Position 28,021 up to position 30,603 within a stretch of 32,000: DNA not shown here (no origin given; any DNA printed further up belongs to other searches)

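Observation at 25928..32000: GH5 cellulase divergently paired with a codon-biased three-gene module (CBM-like protein plus two giant predicted outer-membrane proteins): a candidate non-Sus glycan capture or uptake system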

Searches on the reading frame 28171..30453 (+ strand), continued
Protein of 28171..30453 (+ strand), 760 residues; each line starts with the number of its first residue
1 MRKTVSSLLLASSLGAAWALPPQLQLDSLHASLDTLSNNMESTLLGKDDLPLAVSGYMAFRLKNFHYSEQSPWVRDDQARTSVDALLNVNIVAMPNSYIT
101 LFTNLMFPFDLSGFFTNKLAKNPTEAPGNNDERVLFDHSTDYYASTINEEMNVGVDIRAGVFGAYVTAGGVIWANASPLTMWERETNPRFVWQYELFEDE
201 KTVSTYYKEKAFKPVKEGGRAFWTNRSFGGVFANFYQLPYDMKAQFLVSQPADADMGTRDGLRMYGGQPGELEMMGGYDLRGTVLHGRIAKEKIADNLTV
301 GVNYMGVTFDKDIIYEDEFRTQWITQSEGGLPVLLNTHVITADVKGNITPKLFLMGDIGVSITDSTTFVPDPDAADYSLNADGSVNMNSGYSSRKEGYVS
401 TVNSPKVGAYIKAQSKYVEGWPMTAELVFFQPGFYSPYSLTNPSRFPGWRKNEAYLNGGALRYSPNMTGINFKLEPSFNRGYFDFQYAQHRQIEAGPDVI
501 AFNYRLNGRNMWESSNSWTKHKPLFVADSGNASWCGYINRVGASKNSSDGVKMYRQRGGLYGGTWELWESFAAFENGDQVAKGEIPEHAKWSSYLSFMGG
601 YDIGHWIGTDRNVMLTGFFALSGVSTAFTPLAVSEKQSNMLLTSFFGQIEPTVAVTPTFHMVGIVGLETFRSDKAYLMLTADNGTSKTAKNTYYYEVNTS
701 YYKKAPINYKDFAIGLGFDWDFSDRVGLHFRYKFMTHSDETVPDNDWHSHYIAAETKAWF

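Call 69: fold_search(model_id=the predicted structure, library=pdb)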
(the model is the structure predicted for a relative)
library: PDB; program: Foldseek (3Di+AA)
matches with E <= 10: 831; with E <= 0.001: 334
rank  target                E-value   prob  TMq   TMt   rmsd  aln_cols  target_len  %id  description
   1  8pz4                  4.0e-10  1.00  0.30  0.43  15.6       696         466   10  Structure of alginate transporter, AlgE, solved at wavelength 2.755 A (released 2023-10-25)
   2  9fy9_D                5.0e-10  1.00  0.24  0.25  21.3       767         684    8  Cryo-EM structure of the type 1 chaperone-usher pilus FimD-tip complex (FimDHGFC) - Conformer 1 (released 2025-06-04)
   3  3rbh_B                6.1e-10  1.00  0.29  0.45  15.9       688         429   11  Structure of alginate export protein AlgE from Pseudomonas aeruginosa (released 2011-07-27)
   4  4azl_A                6.5e-10  1.00  0.29  0.45  16.4       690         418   10  In meso structure of alginate transporter, AlgE, from Pseudomoas aeruginosa, PAO1, crystal form 2. (released 2013-07-03)
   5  4xnk                  6.8e-10  1.00  0.31  0.48  13.0       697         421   11  X-ray structure of AlgE1 (released 2015-06-03)
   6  7acg                  1.2e-09  1.00  0.29  0.42  13.2       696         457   10  In meso structure of the alginate exporter, AlgE, from Pseudomonas aeruginosa in 9.8 monoacylglycerol (released 2020-12-16)
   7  8rqp                  2.0e-09  1.00  0.29  0.42  12.3       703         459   10  In meso structure of the alginate exporter, AlgE, from Pseudomonas aeruginosa in 7.10 monoacylglycerol (released 2024-04-03)
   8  4afk                  2.0e-09  1.00  0.25  0.37  13.2       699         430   10  In meso structure of alginate transporter, AlgE, from Pseudomonas aeruginosa, PAO1 (released 2013-02-06)
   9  4xnl                  2.2e-09  1.00  0.29  0.45  13.5       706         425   10  X-ray structure of AlgE2 (released 2015-06-03)
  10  8q2o                  2.4e-09  1.00  0.29  0.42  12.2       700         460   10  Structure of alginate transporter AlgE from P. aeruginosa PAO1 by using Se-MAG for the the lipid cubic phase crystalliza (released 2024-05-15)
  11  4azl_B                2.8e-09  1.00  0.29  0.45  16.1       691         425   10  In meso structure of alginate transporter, AlgE, from Pseudomoas aeruginosa, PAO1, crystal form 2. (released 2013-07-03)
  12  4b61_B                4.3e-09  1.00  0.30  0.45  15.9       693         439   10  In meso structure of alginate transporter, AlgE, from Pseudomoas aeruginosa, PAO1. Crystal form 3. (released 2013-07-17)
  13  3rbh_A                4.3e-09  1.00  0.29  0.45  15.8       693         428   10  Structure of alginate export protein AlgE from Pseudomonas aeruginosa (released 2011-07-27)
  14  5iyu                  7.7e-09  1.00  0.28  0.43  12.3       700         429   10  AlgE_CIM (released 2017-04-05)
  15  4b61_A                8.1e-09  1.00  0.26  0.38  13.4       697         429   10  In meso structure of alginate transporter, AlgE, from Pseudomoas aeruginosa, PAO1. Crystal form 3. (released 2013-07-17)
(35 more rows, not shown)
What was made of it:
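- The top Foldseek hits for barrel 2 are alginate exporter AlgE and usher pores (call 69).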

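Call 76: find_encoding_contigs(protein=P0349, flank=10000, max_places=3)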
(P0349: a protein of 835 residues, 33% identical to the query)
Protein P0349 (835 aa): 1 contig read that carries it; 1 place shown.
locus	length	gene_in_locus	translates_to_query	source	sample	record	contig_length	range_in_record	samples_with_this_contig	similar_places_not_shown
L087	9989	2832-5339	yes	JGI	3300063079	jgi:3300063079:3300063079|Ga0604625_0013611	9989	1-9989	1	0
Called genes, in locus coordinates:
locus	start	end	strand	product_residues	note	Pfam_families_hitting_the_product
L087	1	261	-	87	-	?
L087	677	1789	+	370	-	-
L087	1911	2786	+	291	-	PF21582:CBM30 (weak)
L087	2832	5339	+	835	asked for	-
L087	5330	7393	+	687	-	-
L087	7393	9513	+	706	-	-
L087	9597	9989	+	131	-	?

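Call 77: find_encoding_contigs(protein=P0351, flank=10000, max_places=2)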
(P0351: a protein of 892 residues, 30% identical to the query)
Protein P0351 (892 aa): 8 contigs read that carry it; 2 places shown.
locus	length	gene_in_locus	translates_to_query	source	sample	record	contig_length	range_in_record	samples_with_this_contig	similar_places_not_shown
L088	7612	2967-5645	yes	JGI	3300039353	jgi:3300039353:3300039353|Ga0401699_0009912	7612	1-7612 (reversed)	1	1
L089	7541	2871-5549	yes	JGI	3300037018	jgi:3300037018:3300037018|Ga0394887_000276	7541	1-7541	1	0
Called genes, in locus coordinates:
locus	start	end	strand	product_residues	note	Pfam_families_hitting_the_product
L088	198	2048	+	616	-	PF00728:Glyco_hydro_20, PF18088:Glyco_H_20C_C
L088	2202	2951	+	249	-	PF21582:CBM30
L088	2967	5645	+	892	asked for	-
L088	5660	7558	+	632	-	-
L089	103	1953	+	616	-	PF00728:Glyco_hydro_20, PF18088:Glyco_H_20C_C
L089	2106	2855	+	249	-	PF21582:CBM30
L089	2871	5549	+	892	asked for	-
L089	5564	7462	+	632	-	-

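Call 78: find_encoding_contigs(protein=P0367, flank=10000, max_places=2)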
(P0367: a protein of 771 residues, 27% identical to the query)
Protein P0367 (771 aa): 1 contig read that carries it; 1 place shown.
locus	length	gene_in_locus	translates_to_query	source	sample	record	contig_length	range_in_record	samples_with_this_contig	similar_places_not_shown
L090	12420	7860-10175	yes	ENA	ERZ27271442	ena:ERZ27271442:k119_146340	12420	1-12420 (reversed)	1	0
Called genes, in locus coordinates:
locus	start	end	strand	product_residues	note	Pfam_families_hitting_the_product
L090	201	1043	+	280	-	PF11932:DUF3450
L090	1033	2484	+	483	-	PF01618:MotA_ExbB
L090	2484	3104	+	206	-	PF01618:MotA_ExbB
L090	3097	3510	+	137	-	PF02472:ExbD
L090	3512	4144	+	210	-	PF03544:TonB_C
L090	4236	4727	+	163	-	PF02915:Rubrerythrin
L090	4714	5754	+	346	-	PF02547:Queuosine_synth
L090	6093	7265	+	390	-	PF12833:HTH_18, PF00165:HTH_AraC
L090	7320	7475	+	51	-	-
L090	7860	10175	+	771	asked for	-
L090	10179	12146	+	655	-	-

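Call 79: find_encoding_contigs(protein=P0358, flank=10000, max_places=2)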
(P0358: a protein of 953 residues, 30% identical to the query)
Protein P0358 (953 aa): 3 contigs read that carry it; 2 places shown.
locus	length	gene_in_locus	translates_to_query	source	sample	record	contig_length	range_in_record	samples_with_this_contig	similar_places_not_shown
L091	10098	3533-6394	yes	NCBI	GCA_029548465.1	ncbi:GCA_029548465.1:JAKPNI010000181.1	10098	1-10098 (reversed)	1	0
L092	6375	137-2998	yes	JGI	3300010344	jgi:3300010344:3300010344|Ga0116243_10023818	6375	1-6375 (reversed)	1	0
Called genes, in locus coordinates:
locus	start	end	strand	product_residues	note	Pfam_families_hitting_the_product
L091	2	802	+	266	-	?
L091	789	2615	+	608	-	PF00005:ABC_tran, PF02463:SMC_N (faint), PF03193:RsgA_GTPase (faint), PF13555:AAA_29 (faint), PF13304:AAA_21 (faint), PF12848:ABC_tran_Xtn, PF00005:ABC_tran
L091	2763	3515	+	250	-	PF21582:CBM30 (weak)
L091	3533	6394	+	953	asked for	-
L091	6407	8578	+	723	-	-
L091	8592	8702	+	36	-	-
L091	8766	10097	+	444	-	?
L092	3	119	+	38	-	?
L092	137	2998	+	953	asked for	-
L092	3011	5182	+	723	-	-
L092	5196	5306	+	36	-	-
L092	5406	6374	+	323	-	?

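Call 82: search_solved_structures(query=L001:16631-17290:+, max_evalue=10)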
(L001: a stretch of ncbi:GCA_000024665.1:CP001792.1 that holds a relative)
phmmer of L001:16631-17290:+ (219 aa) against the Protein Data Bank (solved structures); distinct sequences matched with E-value up to 10: 4.
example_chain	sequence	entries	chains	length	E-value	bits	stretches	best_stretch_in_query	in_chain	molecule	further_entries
3u2b_C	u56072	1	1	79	0.27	14.3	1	47-91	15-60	Transcription factor SOX-4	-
4a3n_A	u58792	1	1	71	1.2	12.2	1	54-93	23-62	TRANSCRIPTION FACTOR SOX-17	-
2yul_A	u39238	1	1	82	1.3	12.1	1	55-94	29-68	Transcription factor SOX-17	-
3f27_D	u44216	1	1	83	1.4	12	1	55-94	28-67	Transcription factor SOX-17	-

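Call 95: search_protein_families(library=ncbifam, proteins=[L001:12299-14461:+, L001:14477-16618:+, L001:16631-17290:+, L001:17308-18360:+], max_evalue=0.1)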
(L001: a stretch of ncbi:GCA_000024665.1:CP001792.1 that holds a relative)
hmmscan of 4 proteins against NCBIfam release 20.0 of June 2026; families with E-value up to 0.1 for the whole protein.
L001:12299-14461:+ (720 aa): 1 family
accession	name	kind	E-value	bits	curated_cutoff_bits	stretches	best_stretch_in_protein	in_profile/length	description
NF007858.0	PRK10568.1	equivalog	0.003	17.2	174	1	3-85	6-83/206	molecular chaperone OsmY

L001:14477-16618:+ (713 aa): 0 families

L001:16631-17290:+ (219 aa): 0 families

L001:17308-18360:+ (350 aa): 1 family
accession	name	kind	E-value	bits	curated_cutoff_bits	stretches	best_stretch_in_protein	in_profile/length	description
NF052619.1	ChiD_Serratia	equivalog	0.00014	21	750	1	72-135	89-152/416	chitinase ChiD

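Call 96: search_solved_structures(query=A1, max_evalue=10)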
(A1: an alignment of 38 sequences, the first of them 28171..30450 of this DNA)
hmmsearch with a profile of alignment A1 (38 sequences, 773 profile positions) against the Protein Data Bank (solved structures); distinct sequences matched with E-value up to 10: 2.
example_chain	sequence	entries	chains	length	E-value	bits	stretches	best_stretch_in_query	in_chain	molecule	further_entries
8r3r_A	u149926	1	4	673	0.97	10.8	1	192-232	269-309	Probable transketolase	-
1bx9_A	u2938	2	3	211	1.4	10.3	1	66-126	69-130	GLUTATHIONE S-TRANSFERASE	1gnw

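Call 97: search_solved_structures(query=A3, max_evalue=10)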
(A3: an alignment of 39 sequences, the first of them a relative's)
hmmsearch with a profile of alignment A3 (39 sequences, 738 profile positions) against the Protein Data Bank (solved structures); distinct sequences matched with E-value up to 10: 3.
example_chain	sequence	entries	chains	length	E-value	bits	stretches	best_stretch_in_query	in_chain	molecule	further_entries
5abj_D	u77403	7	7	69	0.27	12.7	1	477-527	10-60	VP4 | VP4 protein | Capsid protein VP1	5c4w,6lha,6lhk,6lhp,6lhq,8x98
7y7m_D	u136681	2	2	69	0.33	12.4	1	477-527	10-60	Capsid protein VP4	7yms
6x1k_A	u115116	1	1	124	0.35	12.3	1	618-702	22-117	De novo designed transmembrane beta-barrel TMB2.3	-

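Call 99: find_encoding_contigs(protein=P0352, flank=10000, max_places=2)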
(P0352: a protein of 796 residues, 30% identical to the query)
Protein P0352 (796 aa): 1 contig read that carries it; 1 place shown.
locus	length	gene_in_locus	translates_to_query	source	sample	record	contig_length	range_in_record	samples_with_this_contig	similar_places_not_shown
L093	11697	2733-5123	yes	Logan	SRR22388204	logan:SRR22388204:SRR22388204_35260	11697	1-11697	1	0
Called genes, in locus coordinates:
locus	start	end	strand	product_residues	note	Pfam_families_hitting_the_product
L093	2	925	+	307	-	?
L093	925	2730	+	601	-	PF00704:Glyco_hydro_18, PF21582:CBM30 (weak)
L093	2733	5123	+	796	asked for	-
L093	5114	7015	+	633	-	-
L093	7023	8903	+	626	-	-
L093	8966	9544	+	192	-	PF00027:cNMP_binding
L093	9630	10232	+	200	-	-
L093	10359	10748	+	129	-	PF14552:Tautomerase_2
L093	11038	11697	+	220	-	?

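Call 100: find_encoding_contigs(protein=P0366, flank=10000, max_places=2)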
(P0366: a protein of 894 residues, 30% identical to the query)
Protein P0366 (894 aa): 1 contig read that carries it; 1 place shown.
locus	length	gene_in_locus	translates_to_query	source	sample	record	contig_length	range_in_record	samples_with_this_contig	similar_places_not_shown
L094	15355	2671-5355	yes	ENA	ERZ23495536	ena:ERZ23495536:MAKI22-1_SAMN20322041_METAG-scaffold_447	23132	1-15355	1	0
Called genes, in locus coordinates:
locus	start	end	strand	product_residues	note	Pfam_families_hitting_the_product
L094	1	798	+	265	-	?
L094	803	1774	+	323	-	PF00005:ABC_tran, PF08352:oligo_HPY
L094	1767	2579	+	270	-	PF00005:ABC_tran, PF13304:AAA_21 (faint), PF13401:AAA_22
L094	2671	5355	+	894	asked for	-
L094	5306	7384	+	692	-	-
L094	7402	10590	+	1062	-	PF21582:CBM30, PF03425:CBM_11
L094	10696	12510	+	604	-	PF04464:Glyphos_transf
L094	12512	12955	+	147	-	PF01467:CTP_transf_like, PF06574:FAD_syn (faint)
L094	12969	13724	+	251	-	PF00459:Inositol_P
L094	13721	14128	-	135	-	PF00072:Response_reg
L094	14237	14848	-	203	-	-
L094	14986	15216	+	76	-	-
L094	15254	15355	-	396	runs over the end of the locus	PF03453:MoeA_N, PF00994:MoCF_biosynth, PF03454:MoeA_C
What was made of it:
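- One distant locus sits directly downstream of Opp-type ABC transporter ATPase genes, which suggests an uptake context (call 100).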

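Call 101: find_encoding_contigs(protein=P0404, flank=10000, max_places=2)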
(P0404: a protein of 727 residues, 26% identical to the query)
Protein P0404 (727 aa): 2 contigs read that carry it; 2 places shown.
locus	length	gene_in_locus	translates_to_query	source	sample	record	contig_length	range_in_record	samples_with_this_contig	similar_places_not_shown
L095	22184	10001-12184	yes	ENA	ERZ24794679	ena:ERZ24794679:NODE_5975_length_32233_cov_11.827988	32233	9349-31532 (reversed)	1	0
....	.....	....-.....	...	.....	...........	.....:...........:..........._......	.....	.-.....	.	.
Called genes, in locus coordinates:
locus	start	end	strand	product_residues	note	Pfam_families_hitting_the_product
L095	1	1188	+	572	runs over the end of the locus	PF01670:Glyco_hydro_12, PF13927:Ig_3 (faint), PF16403:Bact_surface_Ig-like, PF06452:CBM9_1, PF18962:Por_Secre_tail (weak)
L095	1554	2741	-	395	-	PF08240:ADH_N, PF16912:Glu_dehyd_C, PF00107:ADH_zinc_N, PF13602:ADH_zinc_N_2 (faint)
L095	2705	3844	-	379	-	PF10509:GalKase_gal_bdg, PF00288:GHMP_kinases_N, PF08544:GHMP_kinases_C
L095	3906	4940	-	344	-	PF01087:GalP_UDP_transf, PF02744:GalP_UDP_tr_C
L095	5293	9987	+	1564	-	PF11721:Malectin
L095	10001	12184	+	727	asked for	-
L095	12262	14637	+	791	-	-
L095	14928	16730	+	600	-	PF00664:ABC_membrane, PF00005:ABC_tran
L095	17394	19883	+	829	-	PF07632:Sde182_NH-like, PF21027:Sde0182_C, PF17803:Cadherin_4, PF17892:Cadherin_5, PF17963:Big_9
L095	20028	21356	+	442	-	-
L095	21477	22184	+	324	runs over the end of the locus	PF00532:Peripla_BP_1, PF13377:Peripla_BP_3 (faint), PF13407:Peripla_BP_4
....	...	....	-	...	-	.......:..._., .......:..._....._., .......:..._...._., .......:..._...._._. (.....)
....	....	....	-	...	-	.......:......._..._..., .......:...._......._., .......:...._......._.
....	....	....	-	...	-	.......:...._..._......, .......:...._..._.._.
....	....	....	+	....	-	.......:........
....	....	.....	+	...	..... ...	-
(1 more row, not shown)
